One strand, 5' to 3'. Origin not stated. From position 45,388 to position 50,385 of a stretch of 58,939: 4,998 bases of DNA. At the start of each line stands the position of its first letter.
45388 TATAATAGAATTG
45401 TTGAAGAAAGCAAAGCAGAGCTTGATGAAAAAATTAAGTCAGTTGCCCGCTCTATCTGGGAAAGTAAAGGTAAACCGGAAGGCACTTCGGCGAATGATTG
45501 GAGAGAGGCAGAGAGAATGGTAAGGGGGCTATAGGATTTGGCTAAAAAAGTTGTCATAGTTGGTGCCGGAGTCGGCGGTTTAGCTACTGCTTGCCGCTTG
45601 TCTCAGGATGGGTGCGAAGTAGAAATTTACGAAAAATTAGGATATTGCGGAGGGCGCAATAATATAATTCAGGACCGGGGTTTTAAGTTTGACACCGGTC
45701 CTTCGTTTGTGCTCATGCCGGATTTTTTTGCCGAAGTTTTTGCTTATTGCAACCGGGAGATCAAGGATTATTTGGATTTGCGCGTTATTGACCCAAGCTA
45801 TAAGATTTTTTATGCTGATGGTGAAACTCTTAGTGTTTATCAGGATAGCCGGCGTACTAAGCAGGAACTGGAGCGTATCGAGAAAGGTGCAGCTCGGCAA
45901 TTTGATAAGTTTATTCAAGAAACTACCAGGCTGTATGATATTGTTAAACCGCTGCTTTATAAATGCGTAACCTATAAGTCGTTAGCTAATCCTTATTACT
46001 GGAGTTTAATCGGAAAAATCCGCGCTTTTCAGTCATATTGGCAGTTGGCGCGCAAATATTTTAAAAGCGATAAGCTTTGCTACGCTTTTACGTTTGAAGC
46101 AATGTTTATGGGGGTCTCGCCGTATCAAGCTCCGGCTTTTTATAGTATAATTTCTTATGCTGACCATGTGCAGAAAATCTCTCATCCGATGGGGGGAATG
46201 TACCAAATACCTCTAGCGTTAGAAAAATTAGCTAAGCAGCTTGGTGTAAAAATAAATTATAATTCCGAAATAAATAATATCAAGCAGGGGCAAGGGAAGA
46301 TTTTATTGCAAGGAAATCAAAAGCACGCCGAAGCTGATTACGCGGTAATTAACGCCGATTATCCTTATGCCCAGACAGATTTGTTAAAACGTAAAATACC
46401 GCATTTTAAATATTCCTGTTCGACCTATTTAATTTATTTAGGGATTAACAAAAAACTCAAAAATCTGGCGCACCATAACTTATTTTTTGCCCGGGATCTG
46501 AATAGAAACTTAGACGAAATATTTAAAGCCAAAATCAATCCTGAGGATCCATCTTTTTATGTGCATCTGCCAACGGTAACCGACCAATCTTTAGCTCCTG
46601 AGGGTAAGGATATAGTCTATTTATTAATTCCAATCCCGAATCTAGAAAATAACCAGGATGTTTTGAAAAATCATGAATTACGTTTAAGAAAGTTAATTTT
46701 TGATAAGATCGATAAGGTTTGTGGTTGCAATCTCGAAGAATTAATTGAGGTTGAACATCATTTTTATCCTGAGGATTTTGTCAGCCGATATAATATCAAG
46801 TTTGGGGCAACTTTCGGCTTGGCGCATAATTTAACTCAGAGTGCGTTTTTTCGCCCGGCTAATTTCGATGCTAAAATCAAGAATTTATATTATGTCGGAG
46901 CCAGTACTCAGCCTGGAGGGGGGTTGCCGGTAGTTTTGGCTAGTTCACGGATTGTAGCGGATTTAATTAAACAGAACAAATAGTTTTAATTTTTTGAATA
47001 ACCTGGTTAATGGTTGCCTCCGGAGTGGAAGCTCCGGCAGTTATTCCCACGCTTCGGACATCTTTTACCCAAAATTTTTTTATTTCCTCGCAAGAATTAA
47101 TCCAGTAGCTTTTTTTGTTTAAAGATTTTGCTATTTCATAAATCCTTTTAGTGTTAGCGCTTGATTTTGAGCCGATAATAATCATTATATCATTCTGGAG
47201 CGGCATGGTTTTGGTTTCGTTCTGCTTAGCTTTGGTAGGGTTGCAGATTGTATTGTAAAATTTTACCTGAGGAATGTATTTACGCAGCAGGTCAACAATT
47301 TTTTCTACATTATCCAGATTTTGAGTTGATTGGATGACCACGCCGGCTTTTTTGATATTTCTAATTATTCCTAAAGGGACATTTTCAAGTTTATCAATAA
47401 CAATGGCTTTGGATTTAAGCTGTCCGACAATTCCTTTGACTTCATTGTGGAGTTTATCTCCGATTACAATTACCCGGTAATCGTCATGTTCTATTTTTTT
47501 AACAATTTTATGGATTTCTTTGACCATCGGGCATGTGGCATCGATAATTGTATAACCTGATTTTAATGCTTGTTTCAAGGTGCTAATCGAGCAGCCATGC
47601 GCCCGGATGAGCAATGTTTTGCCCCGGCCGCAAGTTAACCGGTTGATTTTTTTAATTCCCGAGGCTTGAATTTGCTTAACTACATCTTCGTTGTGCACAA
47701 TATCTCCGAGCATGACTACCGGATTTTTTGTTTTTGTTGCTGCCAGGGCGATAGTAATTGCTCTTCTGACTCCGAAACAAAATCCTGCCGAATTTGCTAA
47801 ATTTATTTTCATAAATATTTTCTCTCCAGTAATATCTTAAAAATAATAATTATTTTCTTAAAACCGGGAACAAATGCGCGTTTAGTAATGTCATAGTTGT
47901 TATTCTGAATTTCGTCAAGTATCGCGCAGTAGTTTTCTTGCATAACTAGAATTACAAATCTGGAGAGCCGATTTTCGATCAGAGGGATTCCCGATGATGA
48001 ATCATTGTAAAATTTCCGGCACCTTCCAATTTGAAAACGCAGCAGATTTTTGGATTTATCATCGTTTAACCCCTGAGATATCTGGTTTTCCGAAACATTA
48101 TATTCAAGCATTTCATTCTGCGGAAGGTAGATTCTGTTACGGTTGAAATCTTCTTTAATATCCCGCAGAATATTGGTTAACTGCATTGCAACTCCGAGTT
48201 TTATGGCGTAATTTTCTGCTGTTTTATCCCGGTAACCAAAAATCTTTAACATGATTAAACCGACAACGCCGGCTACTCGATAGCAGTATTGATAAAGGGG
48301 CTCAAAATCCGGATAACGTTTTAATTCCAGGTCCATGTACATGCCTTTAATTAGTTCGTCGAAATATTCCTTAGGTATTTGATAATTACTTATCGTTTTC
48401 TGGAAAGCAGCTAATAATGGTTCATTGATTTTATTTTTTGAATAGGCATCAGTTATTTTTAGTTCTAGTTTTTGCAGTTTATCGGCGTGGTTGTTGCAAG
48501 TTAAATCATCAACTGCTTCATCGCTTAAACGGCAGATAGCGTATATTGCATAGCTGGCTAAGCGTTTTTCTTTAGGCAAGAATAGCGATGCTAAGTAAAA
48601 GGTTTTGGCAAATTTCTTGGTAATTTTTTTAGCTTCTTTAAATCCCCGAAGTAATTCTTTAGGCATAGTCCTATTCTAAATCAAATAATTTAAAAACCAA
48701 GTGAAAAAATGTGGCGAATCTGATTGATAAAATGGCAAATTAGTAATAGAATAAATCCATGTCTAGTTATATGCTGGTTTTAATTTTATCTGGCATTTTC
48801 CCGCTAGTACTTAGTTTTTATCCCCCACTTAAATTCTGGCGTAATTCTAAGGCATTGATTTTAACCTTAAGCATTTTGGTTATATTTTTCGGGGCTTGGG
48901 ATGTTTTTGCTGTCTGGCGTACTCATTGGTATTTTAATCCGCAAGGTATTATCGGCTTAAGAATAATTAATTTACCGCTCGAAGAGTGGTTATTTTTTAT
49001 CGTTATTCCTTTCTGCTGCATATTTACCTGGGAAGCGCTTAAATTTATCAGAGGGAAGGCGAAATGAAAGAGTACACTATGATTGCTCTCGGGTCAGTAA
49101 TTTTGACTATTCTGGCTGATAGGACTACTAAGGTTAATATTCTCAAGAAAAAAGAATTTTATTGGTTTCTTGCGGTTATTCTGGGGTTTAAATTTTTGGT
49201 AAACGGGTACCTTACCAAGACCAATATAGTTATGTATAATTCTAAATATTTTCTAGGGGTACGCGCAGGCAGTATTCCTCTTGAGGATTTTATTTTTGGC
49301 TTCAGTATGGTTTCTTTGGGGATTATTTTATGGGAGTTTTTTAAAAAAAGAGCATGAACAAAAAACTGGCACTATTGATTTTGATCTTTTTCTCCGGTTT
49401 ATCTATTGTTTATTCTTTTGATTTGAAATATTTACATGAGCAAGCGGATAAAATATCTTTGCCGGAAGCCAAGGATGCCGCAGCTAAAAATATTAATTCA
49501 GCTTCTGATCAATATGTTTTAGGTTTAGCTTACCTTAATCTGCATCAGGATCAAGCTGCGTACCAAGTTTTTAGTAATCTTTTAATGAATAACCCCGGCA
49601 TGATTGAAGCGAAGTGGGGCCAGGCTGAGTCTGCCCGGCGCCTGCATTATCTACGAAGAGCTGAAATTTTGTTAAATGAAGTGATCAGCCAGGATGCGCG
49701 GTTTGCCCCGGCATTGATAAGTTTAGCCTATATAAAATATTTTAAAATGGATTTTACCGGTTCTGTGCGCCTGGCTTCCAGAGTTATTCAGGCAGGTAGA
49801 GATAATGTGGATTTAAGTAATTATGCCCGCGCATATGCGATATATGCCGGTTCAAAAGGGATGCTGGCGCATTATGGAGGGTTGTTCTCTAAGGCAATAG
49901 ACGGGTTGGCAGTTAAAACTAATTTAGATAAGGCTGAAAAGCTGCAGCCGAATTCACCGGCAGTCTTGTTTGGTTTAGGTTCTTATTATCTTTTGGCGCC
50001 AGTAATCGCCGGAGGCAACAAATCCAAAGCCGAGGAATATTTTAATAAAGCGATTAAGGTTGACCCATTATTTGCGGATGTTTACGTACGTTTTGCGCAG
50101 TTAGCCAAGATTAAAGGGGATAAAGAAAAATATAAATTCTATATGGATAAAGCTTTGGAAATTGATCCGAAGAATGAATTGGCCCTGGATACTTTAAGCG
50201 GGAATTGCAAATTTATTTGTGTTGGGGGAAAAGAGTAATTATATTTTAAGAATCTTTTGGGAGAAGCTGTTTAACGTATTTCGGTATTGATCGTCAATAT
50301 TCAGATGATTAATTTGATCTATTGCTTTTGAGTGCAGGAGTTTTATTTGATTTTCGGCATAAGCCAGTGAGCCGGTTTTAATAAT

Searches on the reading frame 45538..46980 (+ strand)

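Call 60: search_protein_families(library=pfam, proteins=[window:45538-46980:+], max_evalue=0.00001)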
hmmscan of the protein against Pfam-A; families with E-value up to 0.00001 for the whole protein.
window:45538-46980:+ (481 aa): 4 families
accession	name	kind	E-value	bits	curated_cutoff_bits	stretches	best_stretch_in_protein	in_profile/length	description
PF01593.30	Amino_oxidase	-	3.1e-21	76.6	19.8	1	13-477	2-442/443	Flavin containing amine oxidoreductase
PF13450.12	NAD_binding_8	-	2.5e-13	50.5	21.9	1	7-72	1-66/68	NAD(P)-binding Rossmann-like domain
PF01266.30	DAO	-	1.3e-09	38.6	27.9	0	4-37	1-34/353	FAD dependent oxidoreductase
PF07992.20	Pyr_redox_2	-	2.9e-07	30.6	26.1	0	3-42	1-40/291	Pyridine nucleotide-disulphide oxidoreductase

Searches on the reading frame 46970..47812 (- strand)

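Call 60: search_protein_families(library=pfam, proteins=[window:46970-47812:-], max_evalue=0.00001)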
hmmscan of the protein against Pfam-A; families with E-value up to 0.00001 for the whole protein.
window:46970-47812:- (281 aa): 1 family
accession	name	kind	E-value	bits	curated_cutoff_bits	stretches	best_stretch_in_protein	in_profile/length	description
PF02401.23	LYTB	-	1.7e-84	283.7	24.5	1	3-276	1-267/267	LytB protein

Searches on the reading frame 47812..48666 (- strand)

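Call 60: search_protein_families(library=pfam, proteins=[window:47812-48666:-], max_evalue=0.00001)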
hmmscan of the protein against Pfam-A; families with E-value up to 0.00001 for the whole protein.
window:47812-48666:- (285 aa): 1 family
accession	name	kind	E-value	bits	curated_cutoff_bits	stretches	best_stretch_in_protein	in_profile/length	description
PF00494.24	SQS_PSY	-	7.6e-74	249.2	26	1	17-267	2-260/263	Squalene/phytoene synthase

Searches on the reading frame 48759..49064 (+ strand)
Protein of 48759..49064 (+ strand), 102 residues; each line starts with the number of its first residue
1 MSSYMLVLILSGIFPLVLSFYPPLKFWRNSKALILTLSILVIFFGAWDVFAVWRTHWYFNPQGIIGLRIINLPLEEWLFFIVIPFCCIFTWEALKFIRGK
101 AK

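Call 61: search_protein_families(library=pfam, proteins=[window:48759-49064:+], max_evalue=0.00001)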
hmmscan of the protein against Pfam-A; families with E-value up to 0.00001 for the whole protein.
window:48759-49064:+ (102 aa): 1 family
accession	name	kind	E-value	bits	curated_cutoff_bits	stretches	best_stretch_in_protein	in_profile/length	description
PF18916.5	Lycopene_cyc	-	2.7e-13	50.7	27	1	3-92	3-90/92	Lycopene cyclase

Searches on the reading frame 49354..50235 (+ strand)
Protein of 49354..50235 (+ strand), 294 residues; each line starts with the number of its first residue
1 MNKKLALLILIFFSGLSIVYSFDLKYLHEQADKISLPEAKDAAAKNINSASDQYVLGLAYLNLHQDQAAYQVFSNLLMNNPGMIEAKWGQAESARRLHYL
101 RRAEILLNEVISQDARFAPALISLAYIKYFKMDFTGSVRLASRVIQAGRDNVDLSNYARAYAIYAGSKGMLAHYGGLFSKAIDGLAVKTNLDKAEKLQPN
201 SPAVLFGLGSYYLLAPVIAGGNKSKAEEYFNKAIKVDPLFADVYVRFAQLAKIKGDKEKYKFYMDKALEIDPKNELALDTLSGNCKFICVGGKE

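Call 61: search_protein_families(library=pfam, proteins=[window:49354-50235:+], max_evalue=0.00001)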
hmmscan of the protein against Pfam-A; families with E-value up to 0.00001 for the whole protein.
window:49354-50235:+ (294 aa): 4 families
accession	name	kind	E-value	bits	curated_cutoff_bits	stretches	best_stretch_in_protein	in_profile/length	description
PF13181.12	TPR_8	-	5.6e-10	39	25.7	0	241-274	1-34/34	Tetratricopeptide repeat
PF13431.12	TPR_17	-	6.2e-08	32.8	24.4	0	229-258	1-30/34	Tetratricopeptide repeat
PF13428.12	TPR_14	-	1.6e-07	31.7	23.5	0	220-250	14-44/44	Tetratricopeptide repeat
PF16811.11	TAtT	-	3.1e-07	30.4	26.5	1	208-275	169-238/263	TRAP transporter T-component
